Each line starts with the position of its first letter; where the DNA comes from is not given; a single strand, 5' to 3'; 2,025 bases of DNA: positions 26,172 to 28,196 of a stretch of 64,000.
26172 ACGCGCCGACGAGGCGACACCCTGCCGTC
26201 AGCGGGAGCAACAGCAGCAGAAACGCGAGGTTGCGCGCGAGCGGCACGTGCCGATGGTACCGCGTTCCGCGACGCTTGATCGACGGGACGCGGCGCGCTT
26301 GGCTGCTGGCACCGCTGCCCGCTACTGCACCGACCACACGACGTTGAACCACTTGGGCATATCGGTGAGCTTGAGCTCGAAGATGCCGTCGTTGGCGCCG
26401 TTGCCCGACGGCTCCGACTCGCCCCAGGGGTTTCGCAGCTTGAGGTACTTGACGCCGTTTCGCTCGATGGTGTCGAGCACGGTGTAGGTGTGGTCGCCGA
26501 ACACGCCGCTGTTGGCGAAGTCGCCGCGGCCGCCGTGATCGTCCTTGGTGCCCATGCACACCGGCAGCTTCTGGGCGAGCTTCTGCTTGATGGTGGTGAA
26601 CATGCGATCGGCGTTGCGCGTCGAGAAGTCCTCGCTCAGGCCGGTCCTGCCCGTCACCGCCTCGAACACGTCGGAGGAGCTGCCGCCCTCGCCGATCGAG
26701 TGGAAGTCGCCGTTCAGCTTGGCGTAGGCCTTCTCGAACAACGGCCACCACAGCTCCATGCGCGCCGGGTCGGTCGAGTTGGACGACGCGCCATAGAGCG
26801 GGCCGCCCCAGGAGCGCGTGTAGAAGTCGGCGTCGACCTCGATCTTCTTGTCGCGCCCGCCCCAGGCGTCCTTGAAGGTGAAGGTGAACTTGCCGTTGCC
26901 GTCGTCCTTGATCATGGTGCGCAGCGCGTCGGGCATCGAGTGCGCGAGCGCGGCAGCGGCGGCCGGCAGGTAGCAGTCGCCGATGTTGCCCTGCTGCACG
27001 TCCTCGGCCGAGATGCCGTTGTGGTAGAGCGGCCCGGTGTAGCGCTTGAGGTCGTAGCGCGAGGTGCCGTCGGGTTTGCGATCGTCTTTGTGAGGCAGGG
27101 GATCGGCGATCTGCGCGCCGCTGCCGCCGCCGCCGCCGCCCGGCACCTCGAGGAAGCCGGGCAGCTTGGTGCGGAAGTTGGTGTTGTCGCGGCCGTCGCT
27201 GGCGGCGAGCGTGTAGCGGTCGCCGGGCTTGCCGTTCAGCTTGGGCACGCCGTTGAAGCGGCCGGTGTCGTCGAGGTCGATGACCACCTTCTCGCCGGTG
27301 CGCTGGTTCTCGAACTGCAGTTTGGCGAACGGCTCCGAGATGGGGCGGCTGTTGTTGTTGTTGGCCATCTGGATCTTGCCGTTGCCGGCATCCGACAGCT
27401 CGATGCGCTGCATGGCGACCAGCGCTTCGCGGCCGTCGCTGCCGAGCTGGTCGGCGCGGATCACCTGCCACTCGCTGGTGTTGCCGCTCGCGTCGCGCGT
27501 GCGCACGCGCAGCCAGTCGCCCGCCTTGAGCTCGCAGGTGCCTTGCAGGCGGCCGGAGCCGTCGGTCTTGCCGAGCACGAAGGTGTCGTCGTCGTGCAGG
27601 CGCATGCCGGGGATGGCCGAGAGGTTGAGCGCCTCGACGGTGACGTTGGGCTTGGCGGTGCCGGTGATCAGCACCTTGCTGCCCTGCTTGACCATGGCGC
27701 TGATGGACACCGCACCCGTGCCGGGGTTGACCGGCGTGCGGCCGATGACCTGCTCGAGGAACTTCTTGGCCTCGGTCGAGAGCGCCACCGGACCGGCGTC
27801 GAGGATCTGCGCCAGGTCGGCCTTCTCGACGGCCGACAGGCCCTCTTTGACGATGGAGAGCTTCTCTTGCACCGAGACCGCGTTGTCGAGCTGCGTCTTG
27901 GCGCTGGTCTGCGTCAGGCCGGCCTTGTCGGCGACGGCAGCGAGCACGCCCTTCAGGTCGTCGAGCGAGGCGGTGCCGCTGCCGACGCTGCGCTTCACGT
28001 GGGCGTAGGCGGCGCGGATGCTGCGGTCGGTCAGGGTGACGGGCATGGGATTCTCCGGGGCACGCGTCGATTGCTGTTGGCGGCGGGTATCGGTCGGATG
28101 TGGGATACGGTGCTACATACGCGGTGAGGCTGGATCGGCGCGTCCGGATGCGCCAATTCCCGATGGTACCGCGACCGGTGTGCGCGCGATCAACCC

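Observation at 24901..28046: Bacterial calpain-like (C2) cysteine protease apparently co-transcribed with a Gly-rich beta-helix-like lipoprotein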

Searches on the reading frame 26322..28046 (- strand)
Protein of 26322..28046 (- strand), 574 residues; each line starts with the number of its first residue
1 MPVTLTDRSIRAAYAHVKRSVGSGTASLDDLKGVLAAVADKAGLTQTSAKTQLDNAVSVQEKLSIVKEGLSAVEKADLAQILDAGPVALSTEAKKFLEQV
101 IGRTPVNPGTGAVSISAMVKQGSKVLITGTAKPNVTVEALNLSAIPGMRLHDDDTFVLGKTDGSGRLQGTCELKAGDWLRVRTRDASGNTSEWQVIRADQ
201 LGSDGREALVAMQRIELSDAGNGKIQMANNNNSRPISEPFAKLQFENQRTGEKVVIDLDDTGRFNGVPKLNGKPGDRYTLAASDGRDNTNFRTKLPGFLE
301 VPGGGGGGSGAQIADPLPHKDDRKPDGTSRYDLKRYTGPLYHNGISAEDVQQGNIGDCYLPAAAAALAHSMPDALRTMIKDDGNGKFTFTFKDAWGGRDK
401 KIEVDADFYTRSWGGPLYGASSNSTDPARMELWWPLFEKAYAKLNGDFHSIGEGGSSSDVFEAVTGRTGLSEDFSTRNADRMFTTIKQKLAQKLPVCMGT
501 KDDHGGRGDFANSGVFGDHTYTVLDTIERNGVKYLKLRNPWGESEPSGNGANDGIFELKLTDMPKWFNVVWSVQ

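Call 3: search_protein_families(library=pfam, proteins=[window:26322-28046:-], max_evalue=0.01)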
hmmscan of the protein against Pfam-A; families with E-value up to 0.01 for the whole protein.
window:26322-28046:- (574 aa): 1 family
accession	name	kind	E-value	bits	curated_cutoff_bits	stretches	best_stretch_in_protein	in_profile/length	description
PF00648.27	Peptidase_C2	-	2e-28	99.7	23.8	1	340-549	40-250/297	Calpain family cysteine protease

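Call 5: search_solved_structures(query=window:26322-28046:-, max_evalue=0.01, show_alignments=2)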
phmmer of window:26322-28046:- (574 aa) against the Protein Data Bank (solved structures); distinct sequences matched with E-value up to 0.01: 19.
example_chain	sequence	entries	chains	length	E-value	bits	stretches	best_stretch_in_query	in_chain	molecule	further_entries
2p0r_A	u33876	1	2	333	1.6e-15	60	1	343-551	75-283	Calpain-9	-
1ziv_A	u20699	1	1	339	1.7e-15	59.9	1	343-551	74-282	Calpain 9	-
2nqa_A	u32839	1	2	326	9.9e-14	54.1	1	343-553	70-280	Calpain-8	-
1kfu_L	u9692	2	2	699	1.6e-12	50.1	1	343-549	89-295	M-CALPAIN LARGE SUBUNIT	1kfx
6bjd_A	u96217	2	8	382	1.5e-11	46.9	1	343-507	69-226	Calpain-3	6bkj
1tl9_A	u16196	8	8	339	1.9e-11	46.6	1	343-554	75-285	Calpain 1, large [catalytic] subunit | Calpain-1 catalytic subunit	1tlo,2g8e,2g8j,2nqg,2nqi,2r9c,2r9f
1zcm_A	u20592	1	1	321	3.3e-11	45.8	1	342-550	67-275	Calpain 1, large [catalytic] subunit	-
1mdw_A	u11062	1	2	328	4.8e-11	45.2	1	343-549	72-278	Calpain II, catalytic subunit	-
7w7o_A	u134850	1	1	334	1e-10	44.2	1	342-550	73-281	Calpain-1 catalytic subunit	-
2ary_A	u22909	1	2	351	1.1e-10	44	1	342-550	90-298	Calpain-1 catalytic subunit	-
1u5i_A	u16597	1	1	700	1.3e-10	43.8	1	343-549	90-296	Calpain 2, large [catalytic] subunit precursor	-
1df0_A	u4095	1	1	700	1.3e-10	43.8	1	343-549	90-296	M-CALPAIN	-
3bow_A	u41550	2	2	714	1.4e-10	43.7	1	343-549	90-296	Calpain-2 catalytic subunit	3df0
6bgp_A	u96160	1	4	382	2.7e-10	42.8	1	343-507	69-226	Calpain-3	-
6bdt_A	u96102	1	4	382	3.7e-10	42.3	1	343-507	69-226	Calpain-3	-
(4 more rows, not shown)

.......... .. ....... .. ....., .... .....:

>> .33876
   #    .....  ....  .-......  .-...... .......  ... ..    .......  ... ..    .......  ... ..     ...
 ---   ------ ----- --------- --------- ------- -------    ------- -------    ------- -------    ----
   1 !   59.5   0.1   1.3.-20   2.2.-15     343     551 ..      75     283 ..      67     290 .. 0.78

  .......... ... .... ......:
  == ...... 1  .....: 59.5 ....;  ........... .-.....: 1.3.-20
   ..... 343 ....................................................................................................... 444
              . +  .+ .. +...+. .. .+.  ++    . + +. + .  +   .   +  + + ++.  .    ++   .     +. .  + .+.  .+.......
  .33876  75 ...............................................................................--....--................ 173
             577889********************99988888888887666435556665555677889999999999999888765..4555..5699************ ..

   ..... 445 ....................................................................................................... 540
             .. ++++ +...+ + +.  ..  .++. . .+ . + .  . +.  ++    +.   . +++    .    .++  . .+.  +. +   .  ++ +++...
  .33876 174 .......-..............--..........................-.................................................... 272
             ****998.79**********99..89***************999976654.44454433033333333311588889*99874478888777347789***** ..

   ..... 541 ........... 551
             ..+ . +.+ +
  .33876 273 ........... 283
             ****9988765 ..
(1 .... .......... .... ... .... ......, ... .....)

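Call 6: search_protein_families(library=ncbifam, proteins=[window:26322-28046:-], max_evalue=0.01)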
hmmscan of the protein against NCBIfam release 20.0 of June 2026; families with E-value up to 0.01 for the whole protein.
window:26322-28046:- (574 aa): 0 families

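Call 7: find_homologous_proteins(query=window:26322-28046:-, max_evalue=0.00001)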
Query window:26322-28046:- (574 aa): 89 proteins with E <= 0.00001 among 8000 candidates.
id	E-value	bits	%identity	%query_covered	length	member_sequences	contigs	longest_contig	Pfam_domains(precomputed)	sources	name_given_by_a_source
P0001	0.0e+0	1305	100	100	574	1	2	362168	PF00648.28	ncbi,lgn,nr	ncbi:MAG: hypothetical protein HYS27_10820 [Deltaproteobacteria bacterium]|nr:hypothetical protein [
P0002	0.0e+0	1218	93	100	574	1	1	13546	PF00648.28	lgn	-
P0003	0.0e+0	1202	92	100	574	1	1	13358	PF00648.28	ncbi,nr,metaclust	ncbi:MAG: hypothetical protein A2138_22010 [Deltaproteobacteria bacterium RBG_16_71_12]|nr:MAG: hypo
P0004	0.0e+0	1183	89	100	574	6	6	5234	PF00648.28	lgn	-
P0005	0.0e+0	1183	89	100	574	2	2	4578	PF00648.28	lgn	-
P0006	0.0e+0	1161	88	100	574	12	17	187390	PF00648.28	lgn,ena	-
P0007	1.6e-265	900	70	100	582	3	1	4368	PF00648.28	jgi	jgi:hypothetical protein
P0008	9.5e-265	898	71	100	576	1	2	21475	PF00648.28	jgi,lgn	jgi:hypothetical protein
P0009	3.6e-264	896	70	100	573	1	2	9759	PF00648.28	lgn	-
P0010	4.0e-260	883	69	100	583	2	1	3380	PF00648.28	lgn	-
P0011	4.2e-260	882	69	100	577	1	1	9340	PF00648.28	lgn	-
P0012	3.6e-258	876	68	100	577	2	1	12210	PF00648.28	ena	-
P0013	2.7e-256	870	68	100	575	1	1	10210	PF00648.28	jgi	jgi:hypothetical protein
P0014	9.1e-249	845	67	100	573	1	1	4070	PF00648.28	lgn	-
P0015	7.9e-247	839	66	100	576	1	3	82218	PF00648.28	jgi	jgi:hypothetical protein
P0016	3.2e-235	800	63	100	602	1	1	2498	PF00648.28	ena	-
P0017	1.8e-229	781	63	100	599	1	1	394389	PF00648.28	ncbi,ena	-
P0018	4.2e-227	773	61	100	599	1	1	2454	PF00648.28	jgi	-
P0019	3.4e-210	718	58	100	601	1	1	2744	PF00648.28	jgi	jgi:hypothetical protein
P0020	1.8e-205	702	58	100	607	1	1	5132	PF00648.28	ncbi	ncbi:MAG TPA: C2 family cysteine protease [Myxococcota bacterium]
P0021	4.7e-183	628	52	100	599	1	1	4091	PF00648.28,PF17936.8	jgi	jgi:hypothetical protein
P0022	1.0e-169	584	50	100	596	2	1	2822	PF00648.28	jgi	jgi:Calpain family cysteine protease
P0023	3.5e-168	579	48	100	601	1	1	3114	PF00648.28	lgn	-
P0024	6.2e-168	578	50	100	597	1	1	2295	PF00648.28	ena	-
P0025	7.7e-154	532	46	100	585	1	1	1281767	PF00648.28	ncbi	ncbi:MAG: C2 family cysteine protease [Myxococcales bacterium]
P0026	6.1e-153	529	48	99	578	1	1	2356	PF00648.28,PF17936.8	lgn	-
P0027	1.4e-152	527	46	100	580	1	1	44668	PF00648.28,PF17936.8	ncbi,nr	ncbi:MAG: hypothetical protein HY904_01775 [Deltaproteobacteria bacterium]|nr:hypothetical protein [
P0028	3.0e-152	526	45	100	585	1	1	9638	PF00648.28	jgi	jgi:hypothetical protein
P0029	3.4e-152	526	46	100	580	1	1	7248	PF00648.28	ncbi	-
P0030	5.1e-151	522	47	99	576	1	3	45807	PF00648.28,PF17936.8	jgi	jgi:Calpain family cysteine protease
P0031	3.7e-150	519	47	100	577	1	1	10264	PF00648.28,PF17936.8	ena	-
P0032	4.4e-149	516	46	99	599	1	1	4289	PF00648.28,PF17936.8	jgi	jgi:hypothetical protein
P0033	6.9e-149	515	47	99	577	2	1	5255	PF00648.28,PF17936.8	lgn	-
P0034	1.1e-148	515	46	99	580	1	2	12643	PF00648.28,PF17936.8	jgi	-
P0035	9.1e-148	512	46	94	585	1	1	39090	PF00648.28,PF17936.8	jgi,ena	-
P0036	1.1e-147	511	45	99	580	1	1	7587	PF00648.28,PF17936.8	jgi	-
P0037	3.3e-147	510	46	99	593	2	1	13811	PF00648.28,PF17936.8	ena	-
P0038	6.3e-147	509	47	100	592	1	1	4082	PF00648.28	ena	-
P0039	1.3e-146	508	46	99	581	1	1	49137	PF00648.28,PF17936.8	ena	-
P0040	5.0e-145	503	46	100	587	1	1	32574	PF00648.28,PF17936.8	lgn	-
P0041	1.2e-144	501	45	100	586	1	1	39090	PF00648.28,PF17936.8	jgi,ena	-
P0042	2.8e-144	500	44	99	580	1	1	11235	PF00648.28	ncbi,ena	-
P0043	1.5e-143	498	45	99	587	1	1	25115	PF00648.28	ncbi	ncbi:MAG: C2 family cysteine protease [Myxococcota bacterium]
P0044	4.8e-143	496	60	66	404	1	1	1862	PF00648.28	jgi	-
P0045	1.0e-142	495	46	100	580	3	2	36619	PF00648.28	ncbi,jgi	ncbi:MAG: hypothetical protein RL653_3670 [Pseudomonadota bacterium]|jgi:hypothetical protein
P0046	2.2e-142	494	42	99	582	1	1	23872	PF00648.28,PF17936.8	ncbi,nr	ncbi:MAG: hypothetical protein JXR83_17935 [Deltaproteobacteria bacterium]|nr:hypothetical protein [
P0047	4.7e-142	493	44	100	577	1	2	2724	PF00648.28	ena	-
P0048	6.1e-140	486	44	100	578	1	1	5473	PF00648.28,PF17936.8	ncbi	-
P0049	8.2e-140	485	45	99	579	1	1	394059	PF00648.28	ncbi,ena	-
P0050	2.9e-139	483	44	100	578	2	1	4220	PF00648.28,PF17936.8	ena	-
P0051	7.0e-139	482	43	99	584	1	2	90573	PF00648.28,PF17936.8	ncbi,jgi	jgi:hypothetical protein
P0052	7.8e-138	479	42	99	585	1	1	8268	PF00648.28,PF17936.8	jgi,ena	-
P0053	2.4e-137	477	44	98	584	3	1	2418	PF00648.28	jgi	jgi:hypothetical protein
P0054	2.6e-136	474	43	100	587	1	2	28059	PF00648.28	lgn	-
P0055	1.1e-135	472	42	100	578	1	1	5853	PF00648.28,PF17936.8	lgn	-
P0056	1.1e-135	472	43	100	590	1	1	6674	PF00648.28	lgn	-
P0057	1.7e-135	471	43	100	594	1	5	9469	PF00648.28,PF17936.8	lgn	-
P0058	7.4e-133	462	43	99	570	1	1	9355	PF13529.14,PF00648.28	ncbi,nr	ncbi:MAG: hypothetical protein HY901_24195 [Deltaproteobacteria bacterium]|nr:hypothetical protein [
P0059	9.5e-132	459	43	99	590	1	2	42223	PF00648.28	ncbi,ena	-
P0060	6.1e-131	456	43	99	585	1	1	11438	PF00648.28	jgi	jgi:hypothetical protein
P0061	8.8e-131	455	45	92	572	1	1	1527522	PF00648.28,PF17936.8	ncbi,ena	-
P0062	3.7e-129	450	42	99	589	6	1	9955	PF00648.28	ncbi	ncbi:MAG: C2 family cysteine protease [Archangium sp.]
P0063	7.6e-129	449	42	99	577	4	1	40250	PF00648.28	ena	-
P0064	2.7e-128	447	41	99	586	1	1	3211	PF00648.28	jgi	jgi:hypothetical protein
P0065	3.9e-128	447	41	99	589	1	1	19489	PF00648.28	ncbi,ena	-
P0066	1.4e-127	445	42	99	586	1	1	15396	PF00648.28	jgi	jgi:hypothetical protein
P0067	1.9e-118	415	44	88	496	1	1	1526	PF00648.28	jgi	jgi:hypothetical protein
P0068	2.5e-115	404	41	94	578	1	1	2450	PF00648.28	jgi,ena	-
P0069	3.5e-114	401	41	94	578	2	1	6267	PF00648.28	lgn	-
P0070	7.7e-114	400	41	99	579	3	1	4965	PF00648.28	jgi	-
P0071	2.7e-113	398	41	99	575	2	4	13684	PF00648.28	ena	-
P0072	6.8e-113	396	40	99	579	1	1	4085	PF00648.28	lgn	-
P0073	1.5e-111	392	39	99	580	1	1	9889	PF00648.28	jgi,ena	-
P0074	1.9e-111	392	40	99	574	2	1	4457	PF00648.28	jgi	jgi:hypothetical protein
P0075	4.4e-110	387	39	99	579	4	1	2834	PF00648.28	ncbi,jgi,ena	jgi:hypothetical protein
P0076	2.3e-108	381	39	99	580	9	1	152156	PF00648.28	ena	-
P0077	1.4e-107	379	39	94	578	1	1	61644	PF00648.28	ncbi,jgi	jgi:hypothetical protein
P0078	6.3e-106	373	42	89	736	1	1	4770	PF00648.28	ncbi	-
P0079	2.7e-103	365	38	94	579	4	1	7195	PF00648.28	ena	-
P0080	1.0e-102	363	42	89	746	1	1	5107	PF00648.28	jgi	jgi:hypothetical protein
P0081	1.1e-100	356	41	88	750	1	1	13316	PF00648.28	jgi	jgi:hypothetical protein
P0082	1.4e-100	356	41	89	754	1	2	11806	PF00648.28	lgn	-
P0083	2.7e-99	352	36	99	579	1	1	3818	PF00648.28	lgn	-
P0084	1.6e-95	339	40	86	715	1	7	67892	PF00648.28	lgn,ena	-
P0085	9.8e-86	307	39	80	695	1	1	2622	PF00648.28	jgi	jgi:hypothetical protein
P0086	1.4e-82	296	40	78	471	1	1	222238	PF00648.28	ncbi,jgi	jgi:hypothetical protein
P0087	3.3e-40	156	37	43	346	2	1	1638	PF00648.28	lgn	-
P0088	5.5e-9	53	32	39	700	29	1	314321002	PF13405.13,PF13833.13,PF01067.29,PF00648.28,PF00036.39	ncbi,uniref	ncbi:calpain-2 catalytic subunit [Tiliqua scincoides]|uniref:calpain-2 catalytic subunit n=1 Tax=Til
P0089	3.6e-7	47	29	36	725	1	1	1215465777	PF21875.3,PF13405.13,PF13499.13,PF13833.13,PF01067.29,PF00648.28,PF13202.13,PF00036.39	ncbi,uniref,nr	ncbi:hypothetical protein NDU88_001382 [Pleurodeles waltl]|uniref:Calpain-3 n=1 Tax=Pleurodeles walt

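Call 9: find_related_loci(query=A1, collection=genome_contigs, flank=10000)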
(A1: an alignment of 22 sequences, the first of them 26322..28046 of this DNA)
Query A1 (574 aa) in genome_contigs; peptide patterns used: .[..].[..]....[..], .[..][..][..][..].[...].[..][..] (x = any residue, [..] = any of these).
239 stretches matched a pattern; 199 encode a relative of the query (tblastn E <= 1e-3); the best 80 are kept; 80 distinct loci.
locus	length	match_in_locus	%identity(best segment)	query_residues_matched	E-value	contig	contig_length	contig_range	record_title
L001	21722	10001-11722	90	1-574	0e+0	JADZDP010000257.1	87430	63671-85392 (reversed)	MAG: Deltaproteobacteria bacterium isolate SJ783 c_000001692133, whole genome shotgun sequence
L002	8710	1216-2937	90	1-574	0e+0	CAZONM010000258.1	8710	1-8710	MAG TPA_asm: uncultured Myxococcales bacterium isolate binchicken_co16_62 genome assembly, contig: NODE_13319_length_871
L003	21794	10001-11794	63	1-573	0e+0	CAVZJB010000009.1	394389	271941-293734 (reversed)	MAG: uncultured delta proteobacterium isolate MFD02416.bin.1.82 genome assembly, contig: contig_20062, whole genome shot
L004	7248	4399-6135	46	1-574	3e-157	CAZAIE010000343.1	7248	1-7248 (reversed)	MAG TPA_asm: uncultured Myxococcaceae bacterium isolate binchicken_co269_54 genome assembly, contig: NODE_10726_length_7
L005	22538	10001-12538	46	1-573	6e-155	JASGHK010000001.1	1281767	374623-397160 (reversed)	MAG: Myxococcales bacterium isolate 5N171 JMF-2111-06-0005.ont.bin.171_0, whole genome shotgun sequence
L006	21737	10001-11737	46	1-574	2e-153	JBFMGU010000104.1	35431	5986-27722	MAG: Myxococcota bacterium isolate MAG305 MAG305_104, whole genome shotgun sequence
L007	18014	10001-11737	46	3-574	2e-149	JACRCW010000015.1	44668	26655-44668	MAG: Deltaproteobacteria bacterium isolate NC_groundwater_1656_Pr3_B-0.1um_70_40 SR-2_scaffold_141_191598, whole genome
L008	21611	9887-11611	47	1-571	1e-148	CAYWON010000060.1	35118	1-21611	MAG TPA_asm: uncultured Archangium sp. isolate binchicken_co179_1 genome assembly, contig: NODE_3066_length_35118_cov_5.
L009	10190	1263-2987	44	1-572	9e-148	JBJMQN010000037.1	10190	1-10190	MAG: Myxococcaceae bacterium isolate H3_16_all_fractions_metab_maxbC_136_66_0 k255_762164, whole genome shotgun sequence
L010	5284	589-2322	46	1-572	2e-149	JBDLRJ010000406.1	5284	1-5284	MAG: Pseudomonadota bacterium isolate icacos_2019_sw_WHONDRS-S19S_0094_B_bin.166 scaffold_359767, whole genome shotgun s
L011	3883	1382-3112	45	1-574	2e-152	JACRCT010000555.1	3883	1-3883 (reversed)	MAG: Deltaproteobacteria bacterium isolate NC_groundwater_1653_Pr3_B-0.1um_69_9 SR-2_scaffold_141_1673808, whole genome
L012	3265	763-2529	45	1-572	3e-154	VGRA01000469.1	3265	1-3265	MAG: Deltaproteobacteria bacterium isolate K_Offshore_0m_m1_055 K_Offshore_0m_m1_055_Ga0194134_10030857, whole genome sh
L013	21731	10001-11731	42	5-574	2e-147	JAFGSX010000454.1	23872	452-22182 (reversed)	MAG: Deltaproteobacteria bacterium isolate Zod_Metabat.937 k87_10860781, whole genome shotgun sequence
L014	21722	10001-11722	45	1-570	5e-147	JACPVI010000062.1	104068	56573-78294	MAG: Myxococcales bacterium isolate NC_groundwater_780_Ag_S2p5_69_11 JBCH_GD18_4_SO25_S179_scaffold_695208, whole genome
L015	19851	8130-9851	46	1-571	2e-146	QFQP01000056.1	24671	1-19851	MAG: Archangium gephyra isolate S2_003_000_R2_14 S2_003_000_R2_scaffold_1748, whole genome shotgun sequence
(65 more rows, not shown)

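Call 11: find_encoding_contigs(protein=P0002, flank=6000, max_places=3)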
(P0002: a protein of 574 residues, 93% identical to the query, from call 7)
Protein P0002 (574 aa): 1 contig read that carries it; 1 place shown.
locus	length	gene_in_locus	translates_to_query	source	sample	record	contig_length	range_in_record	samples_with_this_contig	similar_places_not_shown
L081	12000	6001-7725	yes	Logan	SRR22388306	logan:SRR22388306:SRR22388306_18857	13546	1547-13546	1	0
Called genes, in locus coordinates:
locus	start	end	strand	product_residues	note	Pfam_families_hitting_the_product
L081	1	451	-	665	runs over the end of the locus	?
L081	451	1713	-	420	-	PF00149:Metallophos, PF12320:SbcD_C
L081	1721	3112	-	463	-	PF07646:Kelch_2 (faint), PF24681:Kelch_KLHDC2_KLHL20_DRC7, PF24981:Beta-prop_ATRN-LZTR1 (weak), PF25210:Kelch_FKB95 (weak), PF13964:Beta-prop_Calicin, PF01344:Kelch_1 (weak), PF13415:Beta-prop_FBX42 (weak), PF24681:Kelch_KLHDC2_KLHL20_DRC7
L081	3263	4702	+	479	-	PF07719:TPR_2 (faint), PF13428:TPR_14 (faint), PF13181:TPR_8 (faint), PF13432:TPR_16 (faint)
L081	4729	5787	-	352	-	-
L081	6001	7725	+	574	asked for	PF00648:Peptidase_C2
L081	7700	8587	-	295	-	PF09949:APP1_cat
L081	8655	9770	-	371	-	-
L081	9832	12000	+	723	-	?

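Call 12: find_encoding_contigs(protein=P0003, flank=6000, max_places=3)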
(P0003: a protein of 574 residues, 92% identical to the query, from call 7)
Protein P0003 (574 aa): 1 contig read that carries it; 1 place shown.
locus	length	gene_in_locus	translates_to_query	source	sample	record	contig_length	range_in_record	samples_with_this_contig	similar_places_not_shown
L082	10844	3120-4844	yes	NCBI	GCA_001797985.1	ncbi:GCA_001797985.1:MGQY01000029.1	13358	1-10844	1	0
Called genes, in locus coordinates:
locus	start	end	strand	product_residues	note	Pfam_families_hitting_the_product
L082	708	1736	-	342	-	PF24681:Kelch_KLHDC2_KLHL20_DRC7, PF25210:Kelch_FKB95 (faint), PF07646:Kelch_2 (faint), PF13415:Beta-prop_FBX42, PF24981:Beta-prop_ATRN-LZTR1 (weak), PF13964:Beta-prop_Calicin, PF24681:Kelch_KLHDC2_KLHL20_DRC7, PF01344:Kelch_1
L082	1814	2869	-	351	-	-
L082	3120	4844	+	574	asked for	PF00648:Peptidase_C2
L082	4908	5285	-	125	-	-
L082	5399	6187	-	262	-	-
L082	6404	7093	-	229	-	-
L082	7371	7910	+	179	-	-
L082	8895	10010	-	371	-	-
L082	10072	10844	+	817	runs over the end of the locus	-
